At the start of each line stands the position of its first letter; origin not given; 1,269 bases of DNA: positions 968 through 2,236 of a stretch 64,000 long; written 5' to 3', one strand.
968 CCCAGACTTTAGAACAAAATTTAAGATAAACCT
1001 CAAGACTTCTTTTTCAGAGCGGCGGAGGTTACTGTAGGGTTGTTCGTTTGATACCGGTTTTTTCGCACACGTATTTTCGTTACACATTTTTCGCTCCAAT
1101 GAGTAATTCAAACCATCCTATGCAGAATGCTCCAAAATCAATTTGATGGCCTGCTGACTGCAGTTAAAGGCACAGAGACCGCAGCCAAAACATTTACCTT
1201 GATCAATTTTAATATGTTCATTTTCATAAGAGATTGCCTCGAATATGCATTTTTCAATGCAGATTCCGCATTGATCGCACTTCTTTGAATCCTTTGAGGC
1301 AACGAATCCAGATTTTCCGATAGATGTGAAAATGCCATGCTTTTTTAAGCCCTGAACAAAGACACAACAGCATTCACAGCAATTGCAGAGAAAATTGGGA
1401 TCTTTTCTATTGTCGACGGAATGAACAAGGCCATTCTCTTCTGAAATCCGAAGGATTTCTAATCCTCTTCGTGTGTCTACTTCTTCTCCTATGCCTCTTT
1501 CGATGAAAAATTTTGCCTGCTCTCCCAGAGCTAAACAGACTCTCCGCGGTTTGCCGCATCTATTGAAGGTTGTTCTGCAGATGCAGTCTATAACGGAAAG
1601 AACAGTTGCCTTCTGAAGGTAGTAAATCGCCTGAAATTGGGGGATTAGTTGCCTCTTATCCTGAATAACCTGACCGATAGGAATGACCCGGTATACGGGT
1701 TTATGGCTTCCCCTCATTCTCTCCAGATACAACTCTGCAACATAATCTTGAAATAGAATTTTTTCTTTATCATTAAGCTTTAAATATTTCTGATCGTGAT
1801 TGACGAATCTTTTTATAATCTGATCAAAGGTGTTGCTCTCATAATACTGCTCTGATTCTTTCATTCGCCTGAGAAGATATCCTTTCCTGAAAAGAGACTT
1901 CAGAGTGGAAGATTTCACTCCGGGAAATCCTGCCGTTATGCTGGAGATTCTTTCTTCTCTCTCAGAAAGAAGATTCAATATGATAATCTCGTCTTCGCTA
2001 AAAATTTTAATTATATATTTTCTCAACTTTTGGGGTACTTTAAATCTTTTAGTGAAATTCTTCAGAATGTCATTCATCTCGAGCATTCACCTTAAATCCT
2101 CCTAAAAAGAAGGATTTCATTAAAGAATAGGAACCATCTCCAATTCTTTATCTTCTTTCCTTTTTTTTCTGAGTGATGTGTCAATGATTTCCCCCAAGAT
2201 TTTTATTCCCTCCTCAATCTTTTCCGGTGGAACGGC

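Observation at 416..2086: MerB-like organomercurial lyase paired with a Cys-rich HTH/2[4Fe-4S] protein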

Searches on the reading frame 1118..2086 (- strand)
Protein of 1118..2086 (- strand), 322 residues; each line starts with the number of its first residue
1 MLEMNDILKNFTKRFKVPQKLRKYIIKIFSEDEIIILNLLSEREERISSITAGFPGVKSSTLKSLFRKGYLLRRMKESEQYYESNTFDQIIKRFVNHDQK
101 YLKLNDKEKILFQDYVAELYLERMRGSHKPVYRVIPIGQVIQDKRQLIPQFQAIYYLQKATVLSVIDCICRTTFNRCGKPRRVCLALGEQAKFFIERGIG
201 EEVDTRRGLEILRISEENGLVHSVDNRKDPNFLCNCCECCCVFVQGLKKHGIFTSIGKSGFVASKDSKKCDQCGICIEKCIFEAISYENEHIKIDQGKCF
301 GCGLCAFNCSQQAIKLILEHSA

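Call 3: search_protein_families(library=pfam, proteins=[window:1118-2086:-], max_evalue=0.1)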
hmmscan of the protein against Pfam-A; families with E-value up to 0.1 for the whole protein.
window:1118-2086:- (322 aa): 8 families
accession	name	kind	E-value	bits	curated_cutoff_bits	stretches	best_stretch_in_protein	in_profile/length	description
PF00037.32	Fer4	-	9.3e-07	28.9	21.1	2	292-315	1-24/24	4Fe-4S binding domain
PF13187.11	Fer4_9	-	7.4e-06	26.3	27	1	269-314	1-52/52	4Fe-4S dicluster domain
PF14697.11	Fer4_21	-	1.9e-05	25.2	35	1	266-315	4-58/59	4Fe-4S dicluster domain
PF12838.12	Fer4_7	-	9.8e-05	23.2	27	1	269-312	1-51/52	4Fe-4S dicluster domain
PF12837.12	Fer4_6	-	0.00022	21.5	25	2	265-285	4-24/24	4Fe-4S binding domain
PF12797.12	Fer4_2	-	0.00046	20.4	24.5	1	291-310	2-21/22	4Fe-4S binding domain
PF13237.11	Fer4_10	-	0.0015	18.8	25.5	2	265-309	4-52/53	4Fe-4S dicluster domain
PF13484.11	Fer4_16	-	0.011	16.9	30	0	269-299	1-29/66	4Fe-4S double cluster binding domain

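Call 4: search_protein_families(library=ncbifam, proteins=[window:1118-2086:-], max_evalue=0.1)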
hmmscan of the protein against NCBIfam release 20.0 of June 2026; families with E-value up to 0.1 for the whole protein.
window:1118-2086:- (322 aa): 49 families (the best 25 are shown)
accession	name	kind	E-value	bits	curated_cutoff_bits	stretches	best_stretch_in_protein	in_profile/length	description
NF041891.1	hdrA_Methbact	equivalog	9.5e-12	43.9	1300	1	256-316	560-620/762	ferredoxin:CoB-CoM heterodisulfide reductase subunit HdrA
TIGR02700.1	flavo_MJ0208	hypoth_equivalog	1.1e-09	37.9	251.35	1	266-315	146-195/234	dihydromethanopterin reductase (acceptor)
NF058577.1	FdxA_fam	equivalog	1.7e-07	31.3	65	1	267-313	6-52/52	4Fe-4S ferredoxin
NF040770.1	hetero_SS_HdrA2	exception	4.9e-07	28.3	1100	1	259-316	568-625/777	CoB-CoM heterodisulfide reductase HdrA2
TIGR02179.1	PorD_KorD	subfamily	6.9e-07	29.3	60.05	1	266-319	23-77/78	2-oxoacid:acceptor oxidoreductase, delta subunit, pyruvate/2-ketoisovalerate family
NF005503.0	PRK07118.1-2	equivalog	7.4e-07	28.7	252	1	270-318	140-188/292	RnfABCDGE type electron transport complex subunit B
TIGR04041.1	activase_YjjW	hypoth_equivalog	8.9e-07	28.6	250.2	1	267-314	40-87/276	YjjW family glycine radical enzyme activase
NF043069.1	T4HPD_activ_SAM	equivalog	1.1e-06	28.2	425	1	267-317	50-100/299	trans-4-hydroxy-L-proline dehydratase activase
NF040864.1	HgcB_ferredoxin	equivalog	2.8e-06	27.1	99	1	266-315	12-62/93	mercury methylation ferredoxin HgcB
NF040684.1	PorD_Arch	equivalog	4.1e-06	26.8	120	1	266-319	30-84/85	pyruvate synthase subunit PorD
NF007202.0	PRK09623.1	equivalog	4.9e-06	26.8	166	1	261-319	44-103/105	3-methyl-2-oxobutanoate dehydrogenase subunit delta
NF038196.1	ferrodoxin_EFR1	subfamily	4.9e-06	26.8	75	1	267-316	183-231/242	EFR1 family ferrodoxin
NF041778.1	hetero_SS_HdrA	equivalog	6.2e-06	24.3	1400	1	262-316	581-635/771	ferredoxin:CoB-CoM heterodisulfide reductase subunit HdrA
NF045790.1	OxalOxreddelta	equivalog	1.5e-05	24.3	230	1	267-318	259-310/316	oxalate oxidoreductase subunit delta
TIGR04105.1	FeFe_hydrog_B1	subfamily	1.7e-05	23.7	450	1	268-315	111-160/462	monomeric [FeFe] hydrogenase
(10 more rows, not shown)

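Call 6: find_homologous_proteins(query=window:1118-2086:-)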
Query window:1118-2086:- (322 aa): 89 proteins with E <= 0.001 among 1024 candidates.
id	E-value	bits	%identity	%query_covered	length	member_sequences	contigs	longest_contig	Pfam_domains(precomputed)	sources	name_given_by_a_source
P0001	6.0e-214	727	100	100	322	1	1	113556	PF14697.12,PF00037.33,PF13187.12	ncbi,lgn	ncbi:MAG: ATP-binding protein [Candidatus Aminicenantaceae bacterium]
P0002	1.0e-179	615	84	98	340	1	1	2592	PF00037.33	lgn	-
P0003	5.7e-178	609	81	98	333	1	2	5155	PF00037.33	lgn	-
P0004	2.1e-175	600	83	99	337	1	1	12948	PF00037.33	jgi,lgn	jgi:ferredoxin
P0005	1.1e-153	529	73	98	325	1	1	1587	-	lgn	-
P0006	9.1e-142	490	65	99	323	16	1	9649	PF14697.12,PF12797.13,PF12837.13,PF00037.33,PF12838.13,PF13237.12,PF13187.12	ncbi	-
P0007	3.4e-141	488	66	98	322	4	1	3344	PF14697.12,PF00037.33,PF12838.13,PF13237.12,PF13187.12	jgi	-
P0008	8.3e-141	487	64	99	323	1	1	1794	PF14697.12,PF00037.33,PF12838.13,PF13237.12,PF13187.12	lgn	-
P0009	3.9e-140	485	65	99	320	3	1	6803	PF14697.12,PF00037.33,PF12838.13,PF13237.12,PF13187.12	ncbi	ncbi:MAG: 4Fe-4S binding protein [Candidatus Aminicenantales bacterium]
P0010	2.0e-139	482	65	98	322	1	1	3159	PF14697.12,PF00037.33,PF13187.12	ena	-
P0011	3.4e-139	481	65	98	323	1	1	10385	PF14697.12,PF12837.13,PF00037.33,PF12838.13,PF13237.12,PF13187.12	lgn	-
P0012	1.5e-138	479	64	98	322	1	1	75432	PF14697.12,PF00037.33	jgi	jgi:ferredoxin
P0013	1.9e-137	476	65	99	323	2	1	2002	PF14697.12,PF12797.13,PF12837.13,PF00037.33,PF12838.13,PF13237.12,PF13187.12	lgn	-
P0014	5.9e-137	474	63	98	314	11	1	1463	PF14697.12,PF12837.13,PF00037.33,PF12838.13,PF13187.12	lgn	-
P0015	6.4e-137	474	64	99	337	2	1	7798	PF14697.12,PF00037.33,PF12838.13,PF13187.12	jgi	jgi:ferredoxin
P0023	3.6e-134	465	63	98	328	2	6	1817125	PF14697.12,PF00037.33,PF12838.13,PF13187.12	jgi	jgi:ferredoxin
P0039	1.7e-127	443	59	99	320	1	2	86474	PF00037.33,PF13187.12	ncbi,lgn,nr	ncbi:MAG: hypothetical protein GTO17_06590 [Candidatus Aminicenantes bacterium]|nr:hypothetical prot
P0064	1.8e-92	328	45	98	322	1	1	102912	PF14697.12,PF00037.33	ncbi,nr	ncbi:MAG: hypothetical protein GF421_10740 [Candidatus Aminicenantes bacterium]|nr:hypothetical prot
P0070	9.3e-55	204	35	95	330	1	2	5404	PF14697.12,PF01978.26,PF12797.13,PF12837.13,PF00037.33,PF13484.12,PF12838.13,PF25160.2,PF13237.12,PF13187.12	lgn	-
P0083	5.0e-24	103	28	88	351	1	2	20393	PF12837.13,PF00037.33,PF12838.13,PF25160.2,PF13237.12,PF13187.12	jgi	-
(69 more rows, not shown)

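Call 16: search_solved_structures(query=A1, max_evalue=1, show_alignments=2)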
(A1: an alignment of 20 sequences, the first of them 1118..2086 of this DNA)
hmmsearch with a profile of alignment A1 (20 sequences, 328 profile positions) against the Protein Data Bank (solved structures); distinct sequences matched with E-value up to 1: 307 (the best 60 are shown).
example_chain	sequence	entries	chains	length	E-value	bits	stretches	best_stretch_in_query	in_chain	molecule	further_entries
9sw6_G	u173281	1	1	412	2.5e-31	112.1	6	268-323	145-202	Polyferredoxin protein MvhB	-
9sfi_O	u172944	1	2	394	1.3e-28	103.2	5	266-316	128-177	Ferredoxin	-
5t5i_F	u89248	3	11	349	1.5e-24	89.9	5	258-319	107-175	Tungsten formylmethanofuran dehydrogenase subunit fwdF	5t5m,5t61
9sw6_H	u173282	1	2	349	4.3e-24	88.3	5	262-318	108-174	Tungsten formylmethanofuran dehydrogenase, subunit F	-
9sfi_T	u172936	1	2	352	5.6e-21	78.1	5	261-319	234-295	4Fe-4S ferredoxin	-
7bkb_K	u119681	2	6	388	7.8e-21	77.6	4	266-320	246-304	Formylmethanofuran dehydrogenase, subunit F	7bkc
9eri_B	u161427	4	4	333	1.5e-20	76.6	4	262-318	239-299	Na(+)-translocating ferredoxin:NAD(+) oxidoreductase complex subunit B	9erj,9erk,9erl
7zc6_B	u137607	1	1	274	5.7e-16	61.6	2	269-323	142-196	RnfB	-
9sfi_A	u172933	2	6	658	3.5e-14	55.8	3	261-322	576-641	CoB--CoM heterodisulfide reductase iron-sulfur subunit A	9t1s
8rvv_A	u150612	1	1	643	9.3e-14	54.3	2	261-320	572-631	H(2):CoB-CoM heterodisulfide,ferredoxin reductase subunit A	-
8rvu_a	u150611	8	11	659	1e-13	54.2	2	261-320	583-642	H(2):CoB-CoM heterodisulfide,ferredoxin reductase subunit A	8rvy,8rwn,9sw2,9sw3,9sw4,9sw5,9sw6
7np8_A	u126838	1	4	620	4.1e-11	45.7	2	263-315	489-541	Coenzyme F420-dependent sulfite reductase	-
5odc_A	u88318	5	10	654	9.9e-11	44.4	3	261-314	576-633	Heterodisulfide reductase, subunit A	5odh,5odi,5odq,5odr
9bt4_G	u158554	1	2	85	1.2e-10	44.2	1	266-319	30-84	Pyruvate:Ferredoxin Oxidoreductase, subunit delta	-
7npa_A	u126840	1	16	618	1.2e-10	44.1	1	263-311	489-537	Coenzyme F420-dependent sulfite reductase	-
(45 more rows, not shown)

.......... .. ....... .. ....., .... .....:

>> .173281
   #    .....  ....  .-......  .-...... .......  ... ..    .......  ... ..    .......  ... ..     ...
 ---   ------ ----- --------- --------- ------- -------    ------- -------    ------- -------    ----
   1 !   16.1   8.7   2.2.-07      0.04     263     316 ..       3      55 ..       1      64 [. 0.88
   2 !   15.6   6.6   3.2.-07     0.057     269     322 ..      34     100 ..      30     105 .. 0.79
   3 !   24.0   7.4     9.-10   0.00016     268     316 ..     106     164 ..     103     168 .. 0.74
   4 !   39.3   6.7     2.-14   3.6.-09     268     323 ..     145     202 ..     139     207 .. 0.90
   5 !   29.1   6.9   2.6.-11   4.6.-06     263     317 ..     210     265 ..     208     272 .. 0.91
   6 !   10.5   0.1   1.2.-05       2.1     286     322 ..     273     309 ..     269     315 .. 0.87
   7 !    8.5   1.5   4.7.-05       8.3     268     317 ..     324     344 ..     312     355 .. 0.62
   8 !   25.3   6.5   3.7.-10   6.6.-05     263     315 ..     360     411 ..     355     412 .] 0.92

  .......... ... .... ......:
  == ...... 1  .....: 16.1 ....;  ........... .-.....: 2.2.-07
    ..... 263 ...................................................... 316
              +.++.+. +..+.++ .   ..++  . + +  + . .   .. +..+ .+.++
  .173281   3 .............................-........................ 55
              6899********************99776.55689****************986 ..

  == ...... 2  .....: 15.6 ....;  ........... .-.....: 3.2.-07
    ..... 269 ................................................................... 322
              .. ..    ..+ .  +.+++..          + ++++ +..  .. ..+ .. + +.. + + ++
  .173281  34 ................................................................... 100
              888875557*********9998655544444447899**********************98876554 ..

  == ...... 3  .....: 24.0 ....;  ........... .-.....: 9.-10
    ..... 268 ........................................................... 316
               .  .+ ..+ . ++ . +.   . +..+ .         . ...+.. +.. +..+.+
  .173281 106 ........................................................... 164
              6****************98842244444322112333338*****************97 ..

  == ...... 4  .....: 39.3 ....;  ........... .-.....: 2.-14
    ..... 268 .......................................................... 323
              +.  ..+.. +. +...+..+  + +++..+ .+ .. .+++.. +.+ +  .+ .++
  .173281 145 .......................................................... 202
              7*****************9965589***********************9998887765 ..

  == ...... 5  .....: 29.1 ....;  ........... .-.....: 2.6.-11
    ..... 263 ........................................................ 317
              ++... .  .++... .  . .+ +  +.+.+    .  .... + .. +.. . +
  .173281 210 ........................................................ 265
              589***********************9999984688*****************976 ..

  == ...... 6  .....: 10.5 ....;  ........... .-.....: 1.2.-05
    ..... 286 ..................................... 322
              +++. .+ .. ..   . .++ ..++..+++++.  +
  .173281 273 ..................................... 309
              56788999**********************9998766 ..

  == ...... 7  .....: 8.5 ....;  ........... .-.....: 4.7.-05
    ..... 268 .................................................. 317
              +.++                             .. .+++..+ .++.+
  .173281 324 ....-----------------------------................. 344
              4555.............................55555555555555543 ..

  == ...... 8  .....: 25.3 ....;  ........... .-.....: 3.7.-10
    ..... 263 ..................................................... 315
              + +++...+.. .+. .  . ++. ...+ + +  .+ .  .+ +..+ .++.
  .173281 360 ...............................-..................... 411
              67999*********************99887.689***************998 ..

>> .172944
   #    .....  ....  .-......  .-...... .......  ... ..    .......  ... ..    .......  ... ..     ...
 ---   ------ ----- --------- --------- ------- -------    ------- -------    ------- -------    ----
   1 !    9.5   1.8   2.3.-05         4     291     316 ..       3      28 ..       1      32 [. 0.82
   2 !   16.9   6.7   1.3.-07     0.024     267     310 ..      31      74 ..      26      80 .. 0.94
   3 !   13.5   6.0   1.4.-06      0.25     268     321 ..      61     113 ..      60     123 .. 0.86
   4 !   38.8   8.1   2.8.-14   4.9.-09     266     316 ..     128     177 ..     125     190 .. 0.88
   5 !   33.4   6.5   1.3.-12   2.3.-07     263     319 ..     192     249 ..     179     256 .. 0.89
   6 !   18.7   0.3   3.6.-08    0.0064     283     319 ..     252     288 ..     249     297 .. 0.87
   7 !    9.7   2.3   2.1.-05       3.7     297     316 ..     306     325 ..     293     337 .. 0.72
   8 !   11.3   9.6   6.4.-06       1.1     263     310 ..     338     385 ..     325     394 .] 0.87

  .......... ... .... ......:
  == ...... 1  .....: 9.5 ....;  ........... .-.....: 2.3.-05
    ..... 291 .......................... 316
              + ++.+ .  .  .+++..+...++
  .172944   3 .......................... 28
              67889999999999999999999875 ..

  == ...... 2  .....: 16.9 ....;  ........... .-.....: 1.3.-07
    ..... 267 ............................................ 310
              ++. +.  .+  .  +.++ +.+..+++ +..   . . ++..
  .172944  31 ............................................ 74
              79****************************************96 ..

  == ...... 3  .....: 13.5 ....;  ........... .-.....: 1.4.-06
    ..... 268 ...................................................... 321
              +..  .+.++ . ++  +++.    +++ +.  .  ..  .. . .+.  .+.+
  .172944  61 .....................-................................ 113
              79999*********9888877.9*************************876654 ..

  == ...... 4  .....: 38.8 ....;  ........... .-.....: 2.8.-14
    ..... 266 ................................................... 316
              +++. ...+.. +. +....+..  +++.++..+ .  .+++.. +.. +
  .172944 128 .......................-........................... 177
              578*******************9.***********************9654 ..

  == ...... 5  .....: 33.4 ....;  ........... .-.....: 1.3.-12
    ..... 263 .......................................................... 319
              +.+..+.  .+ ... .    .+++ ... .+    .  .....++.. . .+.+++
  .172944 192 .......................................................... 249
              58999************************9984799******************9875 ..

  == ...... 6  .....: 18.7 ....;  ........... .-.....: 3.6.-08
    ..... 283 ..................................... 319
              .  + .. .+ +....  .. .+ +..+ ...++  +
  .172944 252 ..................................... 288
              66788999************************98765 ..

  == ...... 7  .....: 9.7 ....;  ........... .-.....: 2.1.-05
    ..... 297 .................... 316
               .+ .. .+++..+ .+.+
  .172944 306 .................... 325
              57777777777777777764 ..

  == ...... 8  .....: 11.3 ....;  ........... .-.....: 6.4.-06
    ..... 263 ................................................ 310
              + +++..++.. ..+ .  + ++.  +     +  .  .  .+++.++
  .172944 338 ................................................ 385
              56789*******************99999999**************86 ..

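Call 18: find_related_loci(query=A1, collection=genome_contigs, flank=6000)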
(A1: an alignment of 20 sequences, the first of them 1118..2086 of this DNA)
Query A1 (322 aa) in genome_contigs; peptide patterns used: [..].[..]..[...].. (x = any residue, [..] = any of these).
600 stretches matched a pattern (row limit reached: there are more); 581 encode a relative of the query (tblastn E <= 1e-3); the best 80 are kept; 80 distinct loci.
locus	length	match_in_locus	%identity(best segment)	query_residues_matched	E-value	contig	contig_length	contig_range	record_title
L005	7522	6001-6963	64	1-321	9e-134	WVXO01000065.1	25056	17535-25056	MAG: Candidatus Aminicenantes bacterium isolate CS1-C017 C_merged_R1_(paired)_contig_8995, whole genome shotgun sequence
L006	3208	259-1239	31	4-317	5e-38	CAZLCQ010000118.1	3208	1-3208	MAG TPA_asm: uncultured Dehalococcoidales bacterium isolate binchicken_co334_175 genome assembly, contig: NODE_66405_len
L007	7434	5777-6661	32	28-317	5e-34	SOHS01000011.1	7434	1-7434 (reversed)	MAG: Dehalococcoidia bacterium isolate E26_bin16 NODE_480_length_7434_cov_32.976691, whole genome shotgun sequence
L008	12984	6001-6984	30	3-317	5e-34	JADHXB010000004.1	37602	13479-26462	MAG: Dehalococcoidia bacterium isolate BS750m-G42 BS-750m-C1089, whole genome shotgun sequence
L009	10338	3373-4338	29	6-322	3e-33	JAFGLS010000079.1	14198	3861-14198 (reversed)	MAG: Syntrophaceae bacterium isolate Zod_Metabat.41 k87_4159821, whole genome shotgun sequence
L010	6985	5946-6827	31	28-317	2e-33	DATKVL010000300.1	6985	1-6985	MAG TPA_asm: Dehalococcoidia bacterium isolate SMAG_U14132 k141_1987454, whole genome shotgun sequence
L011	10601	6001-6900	33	23-317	6e-33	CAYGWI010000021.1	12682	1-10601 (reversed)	MAG TPA_asm: uncultured Dehalococcoidales bacterium isolate ERP119294_co1_478 genome assembly, contig: NODE_6653_length_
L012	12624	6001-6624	31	110-316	2e-32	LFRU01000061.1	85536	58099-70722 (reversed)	MAG: Syntrophothermus sp. DTU052 scaffold1046, whole genome shotgun sequence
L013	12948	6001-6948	29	6-316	8e-32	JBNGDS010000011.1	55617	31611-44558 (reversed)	MAG: Desulfomonilia bacterium isolate E05-038 bin56.fa-11, whole genome shotgun sequence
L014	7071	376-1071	34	89-320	4e-31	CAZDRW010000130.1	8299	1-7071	MAG TPA_asm: uncultured Desulfarculaceae bacterium isolate binchicken_co150_659 genome assembly, contig: NODE_22452_leng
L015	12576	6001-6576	35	133-322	6e-31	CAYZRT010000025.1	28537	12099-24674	MAG TPA_asm: uncultured Smithella sp. isolate SRP192927_co6_71 genome assembly, contig: NODE_3132_length_28537_cov_10.94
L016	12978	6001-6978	28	4-316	8e-31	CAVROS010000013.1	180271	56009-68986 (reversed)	MAG: uncultured delta proteobacterium isolate MFD03804.bin.2.110 genome assembly, contig: contig_3022, whole genome shot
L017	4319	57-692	33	111-317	2e-30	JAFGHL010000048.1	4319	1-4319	MAG: Dehalococcoidia bacterium isolate Zod_Metabat.1459 k87_4178693, whole genome shotgun sequence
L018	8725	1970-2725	30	58-316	4e-30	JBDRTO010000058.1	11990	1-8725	MAG: Pseudomonadota bacterium isolate MEGAHIT-group-3.82 k141_825084, whole genome shotgun sequence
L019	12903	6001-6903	28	23-316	1e-29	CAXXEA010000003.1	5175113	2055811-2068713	MAG: Desulfobacterales bacterium isolate 84c40b14-595f-4247-b5ef-7e7784979392 genome assembly, contig: contig_3, whole g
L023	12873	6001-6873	28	27-316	1e-28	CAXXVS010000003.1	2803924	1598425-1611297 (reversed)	MAG: Desulfobacterales bacterium isolate 5e2e11cb-0a29-41e5-9cec-673f41953d49 genome assembly, contig: contig_3, whole g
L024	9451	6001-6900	29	28-318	9e-29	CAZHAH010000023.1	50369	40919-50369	MAG TPA_asm: uncultured Desulfobacteraceae bacterium isolate SRP167671_co2_229 genome assembly, contig: NODE_859_length_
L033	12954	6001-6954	27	6-316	5e-27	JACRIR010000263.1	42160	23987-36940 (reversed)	MAG: Candidatus Poribacteria bacterium isolate NC_groundwater_1808_Pr3_B-0.1um_54_35 SR-2_scaffold_141_4132811, whole ge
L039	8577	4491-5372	28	28-317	9e-27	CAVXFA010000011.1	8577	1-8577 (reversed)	MAG: uncultured delta proteobacterium isolate MFD04408.bin.1.124 genome assembly, contig: contig_114011, whole genome sh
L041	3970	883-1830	28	6-316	8e-27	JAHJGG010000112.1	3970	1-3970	MAG: Patescibacteria group bacterium isolate Modern_marine_glass_biofilm.mb.63 Modern_marine_glas.mb.63_k141_166500, who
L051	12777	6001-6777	30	60-316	7e-26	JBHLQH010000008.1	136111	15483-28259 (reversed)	MAG: Candidatus Thorarchaeota archaeon isolate LCG1B.475 LCG1B.475@400, whole genome shotgun sequence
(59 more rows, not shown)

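Call 27: predict_structure(alignment_id=A1)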
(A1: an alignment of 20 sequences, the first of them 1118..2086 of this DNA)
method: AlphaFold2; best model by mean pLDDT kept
length: 322 residues; sequences in the alignment: 20
mean_pLDDT: 83.4   pTM: 0.77
mean pLDDT of the five models: 83.4, 82.9, 78.9, 78.4, 73.1
residues with pLDDT >= 90: 130; 70-90: 152; 50-70: 22; < 50: 18
segments of 3 or more residues with pLDDT < 50: 128-143
pLDDT, mean of each block of 10 residues (from residue 1): 80 94 92 92 88 80 91 89 94 89 91 88 61 29 65 89 94 88 95 92 97 90 82 90 78 67 84 87 87 86 77 72 43
secondary structure, 60 per line:
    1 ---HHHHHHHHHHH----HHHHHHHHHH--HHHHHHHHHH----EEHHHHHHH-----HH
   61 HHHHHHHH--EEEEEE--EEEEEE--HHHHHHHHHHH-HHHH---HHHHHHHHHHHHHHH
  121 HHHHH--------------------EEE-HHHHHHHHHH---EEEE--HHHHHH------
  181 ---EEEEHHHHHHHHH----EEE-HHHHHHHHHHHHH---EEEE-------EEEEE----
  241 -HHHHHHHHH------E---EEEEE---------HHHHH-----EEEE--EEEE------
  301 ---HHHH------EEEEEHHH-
elements in order: H4-14 H19-28 H31-40 H47-53 H59-68 E71-76 E79-84 H87-97 H99-102 H106-125 E146-148 H150-159 E163-166 H169-174 E184-187 H188-196 E201-203 H205-217 E221-224 E232-236 H242-250 E261-265 H275-279 E285-288 E291-294 H304-307 E314-318
